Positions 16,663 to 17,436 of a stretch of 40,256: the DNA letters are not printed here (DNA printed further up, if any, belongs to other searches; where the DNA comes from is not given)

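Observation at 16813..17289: Orphan Cse2/CasB-like (type I-E small subunit) protein in a phage accessory operon: possible anti-CRISPR decoy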

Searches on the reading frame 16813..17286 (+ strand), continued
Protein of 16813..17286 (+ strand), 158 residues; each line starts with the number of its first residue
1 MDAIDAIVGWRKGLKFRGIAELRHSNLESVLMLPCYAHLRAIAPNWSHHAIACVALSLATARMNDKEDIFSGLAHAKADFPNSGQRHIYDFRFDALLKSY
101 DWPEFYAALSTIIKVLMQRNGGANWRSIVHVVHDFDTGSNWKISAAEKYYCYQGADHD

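Call 42: search_solved_structures(query=A2, max_evalue=10, show_alignments=3)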
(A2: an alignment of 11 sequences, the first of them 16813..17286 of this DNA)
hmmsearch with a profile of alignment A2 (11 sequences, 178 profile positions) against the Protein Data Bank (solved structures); distinct sequences matched with E-value up to 10: 8.
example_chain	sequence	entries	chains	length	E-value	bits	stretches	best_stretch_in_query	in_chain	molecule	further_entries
4qyz_B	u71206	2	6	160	0.00019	24.6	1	16-114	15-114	CRISPR system Cascade subunit CasB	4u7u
4tvx_W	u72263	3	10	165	0.00019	24.6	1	16-114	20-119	CRISPR system Cascade subunit CasB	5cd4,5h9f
5h9e_B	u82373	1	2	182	0.00027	24.1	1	16-114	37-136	CRISPR system Cascade subunit CasB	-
7xr3_Z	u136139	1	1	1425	0.63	13.1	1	95-138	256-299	VP1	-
4ec7_A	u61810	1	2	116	0.65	13.1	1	106-137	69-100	Venom nerve growth factor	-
5jz7_A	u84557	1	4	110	1.1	12.3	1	106-137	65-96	Beta-nerve growth factor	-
6yw8_A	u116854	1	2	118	1.2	12.2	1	106-137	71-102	Beta-nerve growth factor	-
9s2g_Z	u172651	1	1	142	2.5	11.2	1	86-149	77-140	Pre-mRNA-splicing factor cwf18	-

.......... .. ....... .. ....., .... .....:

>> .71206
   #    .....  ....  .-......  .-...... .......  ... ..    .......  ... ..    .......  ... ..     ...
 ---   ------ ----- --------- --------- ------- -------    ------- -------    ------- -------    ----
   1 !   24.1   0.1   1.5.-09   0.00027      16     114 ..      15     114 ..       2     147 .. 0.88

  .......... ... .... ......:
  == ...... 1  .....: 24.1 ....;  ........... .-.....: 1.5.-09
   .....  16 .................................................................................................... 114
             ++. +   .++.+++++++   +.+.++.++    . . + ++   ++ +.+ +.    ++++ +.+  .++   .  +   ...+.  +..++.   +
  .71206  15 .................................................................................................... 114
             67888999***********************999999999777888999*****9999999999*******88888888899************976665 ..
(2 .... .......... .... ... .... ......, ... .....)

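Call 48: predict_structure(alignment_id=A2)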
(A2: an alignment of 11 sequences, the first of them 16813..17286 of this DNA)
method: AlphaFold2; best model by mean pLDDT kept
length: 158 residues; sequences in the alignment: 11
mean_pLDDT: 91.6   pTM: 0.87
mean pLDDT of the five models: 91.6, 90.4, 90.2, 89.9, 89.7
residues with pLDDT >= 90: 126; 70-90: 24; 50-70: 5; < 50: 3
segments of 3 or more residues with pLDDT < 50: 156-158
pLDDT, mean of each block of 10 residues (from residue 1): 92 95 96 97 97 98 93 88 80 95 97 94 96 94 92 57
secondary structure, 60 per line:
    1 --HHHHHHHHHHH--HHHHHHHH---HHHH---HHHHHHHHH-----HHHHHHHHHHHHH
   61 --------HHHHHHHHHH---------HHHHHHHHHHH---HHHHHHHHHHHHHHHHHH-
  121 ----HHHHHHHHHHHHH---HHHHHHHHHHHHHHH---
elements in order: H3-13 H16-23 H27-30 H34-42 H48-60 H69-78 H88-98 H102-119 H125-137 H141-155

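Call 51: fold_search(model_id=the predicted structure, library=pdb)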
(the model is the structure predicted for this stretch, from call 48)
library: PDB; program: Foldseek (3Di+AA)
matches with E <= 10: 103; with E <= 0.001: 0
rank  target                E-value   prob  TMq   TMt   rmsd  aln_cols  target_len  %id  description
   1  8yb6_K                7.3e-03  1.00  0.71  0.69   3.8       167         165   14  Type I-EHNH Cascade complex (released 2024-07-31)
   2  3wa8_A                2.7e-02  1.00  0.76  0.68   3.4       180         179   13  Crystal structure of M. ruber CasB (released 2014-04-30)
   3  4h79                  3.3e-02  1.00  0.59  0.54   5.7       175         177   14  Crystal structure of CasB from Thermobifida fusca (released 2012-10-03)
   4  3wa8_B                7.0e-02  1.00  0.74  0.68   3.7       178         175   13  Crystal structure of M. ruber CasB (released 2014-04-30)
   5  5u0a_J                7.7e-02  1.00  0.73  0.67   4.2       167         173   12  CRISPR RNA-guided surveillance complex (released 2017-08-09)
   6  5u07_B                1.3e-01  0.99  0.62  0.61   5.2       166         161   16  CRISPR RNA-guided surveillance complex (released 2017-08-09)
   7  5u07_J                3.0e-01  0.99  0.69  0.65   4.1       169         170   18  CRISPR RNA-guided surveillance complex (released 2017-08-09)
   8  4z49_B                1.2e+00  0.09  0.21  0.14  15.7       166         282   14  Homo Sapiens Fatty Acid Synthetase, Thioesterase Domain at 1.7 Angstroms Resolution (released 2016-03-16)
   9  8c3w                  1.3e+00  0.11  0.26  0.21  17.0       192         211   10  Crystal structure of a computationally designed heme binding protein, dnHEM1 (released 2023-07-05)
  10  3lcn_A                2.2e+00  0.11  0.17  0.25  13.0        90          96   12  Nab2:Gfd1 complex (released 2010-05-12)
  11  5nl1_A                2.2e+00  0.03  0.17  0.18  18.2       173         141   13  Shigella IpaA-VBS3/TBS in complex with the Talin VBS1 domain 488-512 (released 2018-05-16)
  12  6dm8_F                2.5e+00  0.07  0.21  0.08  13.6       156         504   10  Understanding the Species Selectivity of Myeloid cell leukemia-1 (Mcl-1) inhibitors (released 2018-08-01)
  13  6k5s_D                2.7e+00  0.06  0.22  0.18  16.0       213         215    9  Crystal structure of the Helical domain of S. pombe Tbf1 (released 2020-06-03)
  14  8s6p                  3.0e+00  0.07  0.25  0.20  17.1       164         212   10  Crystal structure of a computationally designed protein bound to a Ru-containing cofactor (released 2025-05-28)
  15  3vd8_A                3.3e+00  0.04  0.18  0.08  14.7       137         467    9  Crystal structure of human AIM2 PYD domain with MBP fusion (released 2013-01-16)
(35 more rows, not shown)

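Call 53: search_protein_families(library=padloc, proteins=[L011:26-463:+, L015:9041-9337:+, L017:9739-9996:+], max_evalue=1)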
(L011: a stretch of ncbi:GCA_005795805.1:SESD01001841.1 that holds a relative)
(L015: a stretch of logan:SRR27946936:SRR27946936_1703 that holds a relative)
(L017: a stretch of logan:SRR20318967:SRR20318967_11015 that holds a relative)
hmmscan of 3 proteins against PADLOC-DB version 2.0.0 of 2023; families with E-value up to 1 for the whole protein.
L011:26-463:+ (146 aa): 0 families

L015:9041-9337:+ (99 aa): 0 families

L017:9739-9996:+ (86 aa): 0 families

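Call 62: find_homologous_proteins(query=P0005, max_evalue=0.00001)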
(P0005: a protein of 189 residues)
Query P0005 (189 aa): 28 proteins with E <= 0.00001 among 160 candidates.
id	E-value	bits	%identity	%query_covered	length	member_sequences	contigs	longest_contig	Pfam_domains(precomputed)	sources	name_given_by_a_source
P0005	9.7e-120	415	100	100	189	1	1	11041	PF09485.16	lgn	-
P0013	7.3e-79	282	70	99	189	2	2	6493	PF09485.16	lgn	-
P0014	5.5e-75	269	65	99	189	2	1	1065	PF09485.16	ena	-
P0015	1.5e-73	264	87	75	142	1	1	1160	PF09485.16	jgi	jgi:CRISPR system Cascade subunit CasB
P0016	4.4e-73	263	66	99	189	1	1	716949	PF09485.16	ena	-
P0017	1.0e-68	249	61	99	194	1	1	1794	PF09485.16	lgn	-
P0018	1.1e-67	245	61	99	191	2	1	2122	PF09485.16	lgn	-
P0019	1.6e-66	241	62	99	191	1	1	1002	PF09485.16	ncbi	-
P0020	3.5e-65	237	61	96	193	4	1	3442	PF09485.16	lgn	-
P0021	3.6e-65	237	61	96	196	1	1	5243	PF09485.16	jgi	jgi:CRISPR system Cascade subunit CasB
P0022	1.0e-64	235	60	96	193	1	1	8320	PF09485.16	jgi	jgi:CRISPR system Cascade subunit CasB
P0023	3.1e-64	234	61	96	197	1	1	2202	PF09485.16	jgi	jgi:CRISPR system Cascade subunit CasB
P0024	4.3e-64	234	59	100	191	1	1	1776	PF09485.16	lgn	-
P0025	4.3e-64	234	59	99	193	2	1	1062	PF09485.16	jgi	jgi:CRISPR system Cascade subunit CasB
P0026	5.4e-63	230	59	96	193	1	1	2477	PF09485.16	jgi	jgi:CRISPR system Cascade subunit CasB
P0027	1.3e-62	229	59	99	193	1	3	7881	PF09485.16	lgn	-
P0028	9.2e-62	226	59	96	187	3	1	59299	PF09485.16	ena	-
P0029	3.3e-60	221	59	98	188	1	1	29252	PF09485.16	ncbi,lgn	-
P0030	1.0e-46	177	49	98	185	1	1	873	PF09485.16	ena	-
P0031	1.7e-45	173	49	98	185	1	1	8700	PF09485.16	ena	-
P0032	5.0e-44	168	50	93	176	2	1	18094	PF09485.16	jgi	jgi:CRISPR system Cascade subunit CasB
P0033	6.2e-44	168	49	98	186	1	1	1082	PF09485.16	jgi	jgi:CRISPR system Cascade subunit CasB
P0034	4.7e-43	165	48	98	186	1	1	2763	PF09485.16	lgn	-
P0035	2.5e-42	163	44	98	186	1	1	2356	PF09485.16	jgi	jgi:CRISPR system Cascade subunit CasB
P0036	2.2e-41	160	48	95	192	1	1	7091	PF09485.16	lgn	-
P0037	3.6e-39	152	44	99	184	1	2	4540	PF09485.16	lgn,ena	-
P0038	3.2e-28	117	37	92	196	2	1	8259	PF09485.16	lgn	-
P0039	1.3e-23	102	39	93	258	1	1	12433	PF09485.16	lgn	-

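Call 63: find_encoding_contigs(protein=P0006, flank=10000, max_places=2)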
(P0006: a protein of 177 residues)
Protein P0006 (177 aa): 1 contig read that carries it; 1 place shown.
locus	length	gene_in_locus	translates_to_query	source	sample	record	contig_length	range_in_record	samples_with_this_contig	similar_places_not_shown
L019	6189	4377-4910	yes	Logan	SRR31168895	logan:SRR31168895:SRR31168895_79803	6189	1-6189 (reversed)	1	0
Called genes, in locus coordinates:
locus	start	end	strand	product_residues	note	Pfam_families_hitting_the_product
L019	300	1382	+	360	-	-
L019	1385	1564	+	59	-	-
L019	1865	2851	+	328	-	PF26125:AcrVA2-like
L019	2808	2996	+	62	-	-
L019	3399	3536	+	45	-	-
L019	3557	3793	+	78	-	-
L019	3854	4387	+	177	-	-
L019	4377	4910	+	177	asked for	-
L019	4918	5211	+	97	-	PF07308:DUF1456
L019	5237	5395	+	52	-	-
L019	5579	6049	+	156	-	-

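Call 64: find_encoding_contigs(protein=P0008, flank=10000, max_places=2)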
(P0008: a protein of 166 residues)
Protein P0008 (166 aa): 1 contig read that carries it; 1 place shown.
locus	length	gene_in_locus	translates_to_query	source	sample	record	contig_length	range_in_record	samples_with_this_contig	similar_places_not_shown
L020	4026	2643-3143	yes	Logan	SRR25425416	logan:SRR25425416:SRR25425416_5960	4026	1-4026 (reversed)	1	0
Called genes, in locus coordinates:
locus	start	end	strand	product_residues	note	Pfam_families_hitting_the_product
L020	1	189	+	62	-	?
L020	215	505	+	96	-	-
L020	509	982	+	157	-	-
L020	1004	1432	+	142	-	-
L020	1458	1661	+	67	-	-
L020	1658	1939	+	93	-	-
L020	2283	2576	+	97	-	-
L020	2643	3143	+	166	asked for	PF09485:CRISPR_Cse2 (weak)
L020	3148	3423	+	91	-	-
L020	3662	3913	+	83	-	-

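Call 73: find_related_loci(query=A3, collection=genome_contigs, flank=10000)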
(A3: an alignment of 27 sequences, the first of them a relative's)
Query A3 (189 aa) in genome_contigs; peptide patterns used: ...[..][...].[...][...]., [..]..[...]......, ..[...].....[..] (x = any residue, [..] = any of these).
600 stretches matched a pattern (row limit reached: there are more); 39 encode a relative of the query (tblastn E <= 1e-3); 39 distinct loci.
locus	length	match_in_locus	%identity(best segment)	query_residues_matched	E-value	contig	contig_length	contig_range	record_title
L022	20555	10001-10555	59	1-185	3e-66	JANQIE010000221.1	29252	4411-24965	MAG: Desulfobacterales bacterium isolate PL24a_bin.4 k99_3385105, whole genome shotgun sequence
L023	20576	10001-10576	58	1-188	1e-63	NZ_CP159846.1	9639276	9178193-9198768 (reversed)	Desulfosarcina variabilis str. Montpellier chromosome, complete genome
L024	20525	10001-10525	42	11-186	8e-36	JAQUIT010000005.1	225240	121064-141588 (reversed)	MAG: Desulfuromonadaceae bacterium isolate STCSWMC_67 NODE_52_length_225240_cov_59.934446_ST_CSWMC, whole genome shotgun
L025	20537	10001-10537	41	7-186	1e-34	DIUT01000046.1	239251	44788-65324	MAG TPA_asm: Geobacter sp. UBA6151 UBA6151_contig_3151, whole genome shotgun sequence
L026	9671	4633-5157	40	11-186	6e-34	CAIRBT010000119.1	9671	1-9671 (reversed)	MAG: uncultured Geobacteraceae bacterium isolate E14_bin-2280 genome assembly, contig: bin-2280:119/191, whole genome sh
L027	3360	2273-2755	42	17-179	6e-32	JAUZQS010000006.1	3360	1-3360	MAG: Mariprofundaceae bacterium isolate GS19_ROV18_BS07-AMOR20_M1298 AMOR20_M1298_contig6, whole genome shotgun sequence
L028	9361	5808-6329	39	11-185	7e-32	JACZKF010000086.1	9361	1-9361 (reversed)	MAG: Desulfuromonadales bacterium isolate MAG38 geobacteraceae_2_contig_228009, whole genome shotgun sequence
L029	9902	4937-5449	37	17-184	2e-31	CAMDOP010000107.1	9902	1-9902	MAG: Crenothrix polyspora isolate TrH-03may19-164 genome assembly, contig: TrH-03may19-C14351, whole genome shotgun sequ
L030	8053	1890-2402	38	17-184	7e-31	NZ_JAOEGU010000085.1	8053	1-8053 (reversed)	Methylobacter psychrophilus strain Z-0021 NODE_85_length_8053_cov_9.186096, whole genome shotgun sequence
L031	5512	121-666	37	13-179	8e-30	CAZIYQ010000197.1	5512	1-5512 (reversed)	MAG TPA_asm: uncultured bacterium isolate SRP216583_co1_146 genome assembly, contig: NODE_16092_length_5512_cov_18.96591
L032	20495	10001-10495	39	20-179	9e-29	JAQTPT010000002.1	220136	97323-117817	MAG: Methylococcales bacterium isolate STB_122 NODE_131_length_220136_cov_38.059702_Sandtown_B, whole genome shotgun seq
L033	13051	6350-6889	37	18-182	2e-28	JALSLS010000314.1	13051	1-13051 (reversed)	MAG: Methylomonas sp. isolate 355-202_metabat2_scaf2bin.044 355-202_scaffold_3403_c1, whole genome shotgun sequence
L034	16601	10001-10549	38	1-179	3e-28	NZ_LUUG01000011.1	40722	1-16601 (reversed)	Methylomonas methanica strain R-45363 contig_10_(6..40727), whole genome shotgun sequence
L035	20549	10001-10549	35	17-185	1e-27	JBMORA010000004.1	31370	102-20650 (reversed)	MAG: Thermodesulfobacteriota bacterium isolate Betzabe_MAG168 MAG168_4, whole genome shotgun sequence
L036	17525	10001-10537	36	17-179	1e-27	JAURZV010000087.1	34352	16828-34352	MAG: Methylobacter sp. isolate E6_concoct.bin.28 E6_k141_549801, whole genome shotgun sequence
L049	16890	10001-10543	33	18-179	6e-25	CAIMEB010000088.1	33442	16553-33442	MAG: uncultured Methylococcaceae bacterium isolate VK_bin-0278 genome assembly, contig: bin-0278:088/294, whole genome s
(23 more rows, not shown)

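Call 77: find_related_loci(query=A4, collection=viral_contigs, flank=6000)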
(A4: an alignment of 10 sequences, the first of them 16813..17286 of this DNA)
Query A4 (158 aa) in viral_contigs; peptide patterns used: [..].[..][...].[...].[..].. (x = any residue, [..] = any of these).
15 stretches matched a pattern, but none encodes a relative of the query by tblastn (E <= 1e-3).
